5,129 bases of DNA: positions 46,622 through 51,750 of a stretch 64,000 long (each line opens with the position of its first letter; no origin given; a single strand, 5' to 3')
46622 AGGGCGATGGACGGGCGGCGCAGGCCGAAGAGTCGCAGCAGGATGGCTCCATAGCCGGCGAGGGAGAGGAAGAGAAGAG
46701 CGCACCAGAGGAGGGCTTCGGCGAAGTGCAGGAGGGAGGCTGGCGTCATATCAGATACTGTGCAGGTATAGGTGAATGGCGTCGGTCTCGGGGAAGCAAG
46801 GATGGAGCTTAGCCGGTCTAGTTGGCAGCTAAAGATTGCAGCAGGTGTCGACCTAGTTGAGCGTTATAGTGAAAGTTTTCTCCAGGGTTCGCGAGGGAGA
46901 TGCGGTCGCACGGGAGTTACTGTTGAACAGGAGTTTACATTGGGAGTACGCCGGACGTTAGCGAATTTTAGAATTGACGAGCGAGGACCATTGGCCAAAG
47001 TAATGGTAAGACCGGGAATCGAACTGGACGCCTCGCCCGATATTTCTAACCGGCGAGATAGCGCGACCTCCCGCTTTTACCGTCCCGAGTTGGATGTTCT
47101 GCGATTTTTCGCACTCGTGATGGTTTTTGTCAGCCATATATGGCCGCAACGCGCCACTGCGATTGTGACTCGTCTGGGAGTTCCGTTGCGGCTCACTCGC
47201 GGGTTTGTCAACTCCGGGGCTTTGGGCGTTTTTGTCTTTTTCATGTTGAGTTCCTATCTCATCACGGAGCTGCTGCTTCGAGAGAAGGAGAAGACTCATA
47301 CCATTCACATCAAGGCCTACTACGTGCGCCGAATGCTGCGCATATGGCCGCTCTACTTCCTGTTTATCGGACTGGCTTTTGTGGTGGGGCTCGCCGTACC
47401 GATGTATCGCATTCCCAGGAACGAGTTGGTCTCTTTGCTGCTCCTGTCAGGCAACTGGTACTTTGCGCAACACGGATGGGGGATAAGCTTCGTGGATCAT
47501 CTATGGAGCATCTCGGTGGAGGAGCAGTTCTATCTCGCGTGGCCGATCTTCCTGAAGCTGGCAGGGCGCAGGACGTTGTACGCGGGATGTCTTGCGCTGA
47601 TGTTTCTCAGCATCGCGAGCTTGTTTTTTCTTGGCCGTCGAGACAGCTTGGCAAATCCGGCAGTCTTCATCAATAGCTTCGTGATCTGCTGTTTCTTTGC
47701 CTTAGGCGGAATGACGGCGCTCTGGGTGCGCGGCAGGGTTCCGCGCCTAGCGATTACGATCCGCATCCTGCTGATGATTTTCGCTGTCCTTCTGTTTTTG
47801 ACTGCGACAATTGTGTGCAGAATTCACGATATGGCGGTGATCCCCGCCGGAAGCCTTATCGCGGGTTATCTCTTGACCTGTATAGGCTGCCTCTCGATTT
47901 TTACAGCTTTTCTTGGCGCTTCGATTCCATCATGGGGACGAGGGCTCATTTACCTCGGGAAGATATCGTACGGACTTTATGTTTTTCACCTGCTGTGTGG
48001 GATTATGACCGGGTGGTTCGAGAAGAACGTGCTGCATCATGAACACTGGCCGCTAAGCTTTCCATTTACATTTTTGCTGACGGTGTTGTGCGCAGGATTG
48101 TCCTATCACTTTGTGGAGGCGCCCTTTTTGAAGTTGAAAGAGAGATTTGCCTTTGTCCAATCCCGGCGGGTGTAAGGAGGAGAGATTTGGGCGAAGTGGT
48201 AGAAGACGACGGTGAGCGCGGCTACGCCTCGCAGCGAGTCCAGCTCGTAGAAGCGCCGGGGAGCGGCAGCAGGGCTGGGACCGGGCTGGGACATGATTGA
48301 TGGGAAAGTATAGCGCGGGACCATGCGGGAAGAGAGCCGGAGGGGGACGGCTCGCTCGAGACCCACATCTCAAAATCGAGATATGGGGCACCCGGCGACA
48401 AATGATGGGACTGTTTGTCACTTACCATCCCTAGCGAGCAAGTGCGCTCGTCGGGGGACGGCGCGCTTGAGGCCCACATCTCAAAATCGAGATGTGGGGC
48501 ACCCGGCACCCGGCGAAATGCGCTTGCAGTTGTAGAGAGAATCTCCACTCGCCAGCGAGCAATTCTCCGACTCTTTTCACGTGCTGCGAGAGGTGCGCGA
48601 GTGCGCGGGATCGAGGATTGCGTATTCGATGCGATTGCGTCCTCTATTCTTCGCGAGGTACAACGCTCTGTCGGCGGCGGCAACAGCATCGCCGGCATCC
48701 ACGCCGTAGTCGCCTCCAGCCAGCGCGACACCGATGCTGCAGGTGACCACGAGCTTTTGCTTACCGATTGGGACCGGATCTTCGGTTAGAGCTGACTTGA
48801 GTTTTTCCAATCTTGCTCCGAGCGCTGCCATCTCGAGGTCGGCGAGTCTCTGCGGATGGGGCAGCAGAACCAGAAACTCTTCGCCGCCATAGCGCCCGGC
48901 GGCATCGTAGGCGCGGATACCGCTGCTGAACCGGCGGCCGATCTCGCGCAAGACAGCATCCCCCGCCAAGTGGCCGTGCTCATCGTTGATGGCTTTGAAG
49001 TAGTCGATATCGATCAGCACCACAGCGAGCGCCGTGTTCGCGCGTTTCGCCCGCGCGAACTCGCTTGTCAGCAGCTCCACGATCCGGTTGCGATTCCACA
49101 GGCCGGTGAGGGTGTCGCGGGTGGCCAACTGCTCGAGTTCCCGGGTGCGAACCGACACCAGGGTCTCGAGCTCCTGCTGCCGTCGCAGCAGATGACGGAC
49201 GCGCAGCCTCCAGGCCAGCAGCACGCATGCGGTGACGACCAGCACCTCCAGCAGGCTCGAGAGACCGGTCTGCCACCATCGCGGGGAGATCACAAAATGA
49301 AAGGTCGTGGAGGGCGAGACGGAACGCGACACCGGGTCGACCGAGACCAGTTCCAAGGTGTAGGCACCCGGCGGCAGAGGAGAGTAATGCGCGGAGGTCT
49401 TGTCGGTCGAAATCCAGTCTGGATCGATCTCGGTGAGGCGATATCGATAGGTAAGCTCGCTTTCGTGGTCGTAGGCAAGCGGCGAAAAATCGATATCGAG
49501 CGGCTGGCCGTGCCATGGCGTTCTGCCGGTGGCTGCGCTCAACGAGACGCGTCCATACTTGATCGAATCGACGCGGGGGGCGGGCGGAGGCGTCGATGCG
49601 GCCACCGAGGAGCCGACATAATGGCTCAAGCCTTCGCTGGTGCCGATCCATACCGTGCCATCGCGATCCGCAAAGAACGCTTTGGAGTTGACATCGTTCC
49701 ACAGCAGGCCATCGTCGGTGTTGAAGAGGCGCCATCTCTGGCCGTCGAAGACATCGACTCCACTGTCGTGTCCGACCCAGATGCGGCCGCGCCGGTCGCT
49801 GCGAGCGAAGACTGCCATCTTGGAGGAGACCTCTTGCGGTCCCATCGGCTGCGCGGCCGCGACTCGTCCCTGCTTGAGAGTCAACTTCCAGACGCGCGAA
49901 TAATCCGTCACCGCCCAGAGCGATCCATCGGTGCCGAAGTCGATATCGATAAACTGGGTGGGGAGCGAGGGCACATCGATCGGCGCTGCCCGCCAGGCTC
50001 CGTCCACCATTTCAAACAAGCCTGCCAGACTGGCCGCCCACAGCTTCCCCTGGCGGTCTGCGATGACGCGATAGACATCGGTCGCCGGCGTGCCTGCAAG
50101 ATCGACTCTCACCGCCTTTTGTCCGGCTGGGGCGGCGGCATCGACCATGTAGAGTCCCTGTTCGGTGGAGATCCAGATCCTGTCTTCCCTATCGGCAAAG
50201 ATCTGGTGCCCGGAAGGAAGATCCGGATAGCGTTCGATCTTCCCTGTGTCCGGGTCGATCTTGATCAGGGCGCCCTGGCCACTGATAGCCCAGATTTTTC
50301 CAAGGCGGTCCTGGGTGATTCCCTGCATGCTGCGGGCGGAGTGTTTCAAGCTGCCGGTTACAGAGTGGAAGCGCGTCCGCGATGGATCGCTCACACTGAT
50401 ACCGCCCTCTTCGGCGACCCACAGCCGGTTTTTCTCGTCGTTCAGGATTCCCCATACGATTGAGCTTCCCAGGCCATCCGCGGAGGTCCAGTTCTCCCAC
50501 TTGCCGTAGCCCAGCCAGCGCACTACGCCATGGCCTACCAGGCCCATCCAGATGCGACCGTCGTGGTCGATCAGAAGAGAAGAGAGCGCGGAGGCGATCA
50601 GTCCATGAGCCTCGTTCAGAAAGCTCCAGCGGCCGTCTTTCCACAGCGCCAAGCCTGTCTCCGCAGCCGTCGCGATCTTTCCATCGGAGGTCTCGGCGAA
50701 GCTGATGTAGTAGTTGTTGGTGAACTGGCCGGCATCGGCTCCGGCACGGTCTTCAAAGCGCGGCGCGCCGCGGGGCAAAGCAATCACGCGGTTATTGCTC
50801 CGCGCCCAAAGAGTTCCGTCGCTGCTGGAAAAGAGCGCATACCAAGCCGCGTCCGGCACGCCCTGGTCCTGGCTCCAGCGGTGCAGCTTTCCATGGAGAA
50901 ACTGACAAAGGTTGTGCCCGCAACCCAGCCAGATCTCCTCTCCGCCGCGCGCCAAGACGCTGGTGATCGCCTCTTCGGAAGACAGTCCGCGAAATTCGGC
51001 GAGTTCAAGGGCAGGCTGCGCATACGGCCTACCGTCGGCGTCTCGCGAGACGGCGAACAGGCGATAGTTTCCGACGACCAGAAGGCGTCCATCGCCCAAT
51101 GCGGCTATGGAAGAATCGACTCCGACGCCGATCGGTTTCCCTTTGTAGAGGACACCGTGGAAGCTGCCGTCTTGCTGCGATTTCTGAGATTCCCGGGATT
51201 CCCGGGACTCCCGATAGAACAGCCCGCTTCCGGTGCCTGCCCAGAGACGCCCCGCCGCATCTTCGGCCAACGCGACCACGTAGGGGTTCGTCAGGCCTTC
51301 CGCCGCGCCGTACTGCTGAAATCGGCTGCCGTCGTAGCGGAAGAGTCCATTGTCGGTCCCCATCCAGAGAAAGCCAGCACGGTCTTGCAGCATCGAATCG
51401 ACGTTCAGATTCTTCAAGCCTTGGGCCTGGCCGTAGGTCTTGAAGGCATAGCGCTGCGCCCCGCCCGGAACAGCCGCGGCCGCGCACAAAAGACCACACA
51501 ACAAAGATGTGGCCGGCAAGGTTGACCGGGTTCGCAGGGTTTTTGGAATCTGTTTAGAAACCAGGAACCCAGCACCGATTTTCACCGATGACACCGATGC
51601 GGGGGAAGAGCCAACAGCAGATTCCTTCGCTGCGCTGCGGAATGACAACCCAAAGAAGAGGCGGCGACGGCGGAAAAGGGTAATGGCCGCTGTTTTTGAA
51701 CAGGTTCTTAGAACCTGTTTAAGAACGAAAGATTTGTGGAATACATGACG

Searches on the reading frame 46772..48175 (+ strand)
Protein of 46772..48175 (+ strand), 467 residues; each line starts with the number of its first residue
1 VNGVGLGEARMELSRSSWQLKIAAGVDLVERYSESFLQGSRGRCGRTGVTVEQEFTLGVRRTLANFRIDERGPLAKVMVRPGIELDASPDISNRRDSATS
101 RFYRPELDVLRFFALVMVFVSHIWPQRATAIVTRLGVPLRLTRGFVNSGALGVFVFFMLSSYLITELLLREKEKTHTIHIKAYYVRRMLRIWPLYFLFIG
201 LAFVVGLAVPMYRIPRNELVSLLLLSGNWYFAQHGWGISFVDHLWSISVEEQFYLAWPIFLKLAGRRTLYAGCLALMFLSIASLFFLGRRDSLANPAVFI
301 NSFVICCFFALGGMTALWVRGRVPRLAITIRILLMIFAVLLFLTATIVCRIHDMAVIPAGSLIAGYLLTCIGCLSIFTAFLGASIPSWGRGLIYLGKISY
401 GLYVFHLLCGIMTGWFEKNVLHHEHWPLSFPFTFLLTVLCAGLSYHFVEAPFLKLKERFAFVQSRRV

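Call 64: search_protein_families(library=pfam, proteins=[window:46772-48175:+], max_evalue=0.01)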
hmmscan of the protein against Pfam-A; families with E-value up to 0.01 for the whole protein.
window:46772-48175:+ (467 aa): 1 family
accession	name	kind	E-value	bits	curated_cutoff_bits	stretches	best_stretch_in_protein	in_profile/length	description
PF01757.29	Acyl_transf_3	-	1.4e-27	97.1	31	1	105-444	2-324/326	Acyltransferase domain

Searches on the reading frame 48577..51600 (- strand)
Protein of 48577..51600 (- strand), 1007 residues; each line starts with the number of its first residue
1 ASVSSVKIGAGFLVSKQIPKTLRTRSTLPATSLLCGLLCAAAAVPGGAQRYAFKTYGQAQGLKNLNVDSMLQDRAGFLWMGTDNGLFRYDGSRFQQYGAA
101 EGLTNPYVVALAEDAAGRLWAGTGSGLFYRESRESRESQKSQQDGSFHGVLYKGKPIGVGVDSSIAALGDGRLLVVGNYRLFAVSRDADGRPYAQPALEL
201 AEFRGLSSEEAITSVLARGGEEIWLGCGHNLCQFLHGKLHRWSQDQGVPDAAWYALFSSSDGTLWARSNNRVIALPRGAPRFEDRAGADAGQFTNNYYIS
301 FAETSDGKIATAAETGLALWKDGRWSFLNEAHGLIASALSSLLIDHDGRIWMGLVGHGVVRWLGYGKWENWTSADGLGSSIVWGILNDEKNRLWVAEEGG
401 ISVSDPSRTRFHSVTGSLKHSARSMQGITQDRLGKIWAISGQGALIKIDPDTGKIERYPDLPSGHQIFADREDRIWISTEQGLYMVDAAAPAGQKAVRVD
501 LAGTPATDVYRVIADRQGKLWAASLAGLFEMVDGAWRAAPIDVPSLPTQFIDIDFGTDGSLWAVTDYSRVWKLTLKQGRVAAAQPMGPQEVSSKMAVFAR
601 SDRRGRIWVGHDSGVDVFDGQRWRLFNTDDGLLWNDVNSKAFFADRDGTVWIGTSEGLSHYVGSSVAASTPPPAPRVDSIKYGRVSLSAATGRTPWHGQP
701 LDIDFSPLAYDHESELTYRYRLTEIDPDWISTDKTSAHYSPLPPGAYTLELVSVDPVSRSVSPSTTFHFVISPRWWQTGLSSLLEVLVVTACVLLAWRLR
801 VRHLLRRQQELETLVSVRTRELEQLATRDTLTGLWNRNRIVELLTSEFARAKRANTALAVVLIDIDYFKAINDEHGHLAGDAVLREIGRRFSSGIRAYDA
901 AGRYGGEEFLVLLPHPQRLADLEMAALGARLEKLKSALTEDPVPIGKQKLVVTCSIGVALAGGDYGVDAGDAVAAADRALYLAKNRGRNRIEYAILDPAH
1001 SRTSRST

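Call 64: search_protein_families(library=pfam, proteins=[window:48577-51600:-], max_evalue=0.01)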
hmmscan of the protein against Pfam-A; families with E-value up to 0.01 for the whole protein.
window:48577-51600:- (1007 aa): 5 families
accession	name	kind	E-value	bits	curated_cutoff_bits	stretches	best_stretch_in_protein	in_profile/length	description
PF00990.26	GGDEF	-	5e-41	140.6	23.8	1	826-990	1-161/161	Diguanylate cyclase, GGDEF domain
PF07494.17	Reg_prop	-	1.6e-29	98.5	20.4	2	61-84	1-24/24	Two component regulator propeller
PF07495.19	Y_Y_Y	-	8e-12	45.3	26.6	1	710-771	2-64/65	Y_Y_Y domain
PF16819.11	DUF5074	-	3.2e-06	26.9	27.2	1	395-514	159-281/353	Domain of unknown function (DUF5074)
PF08450.18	SGL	-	0.0016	18.5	26.3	0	570-655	24-104/246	SMP-30/Gluconolactonase/LRE-like region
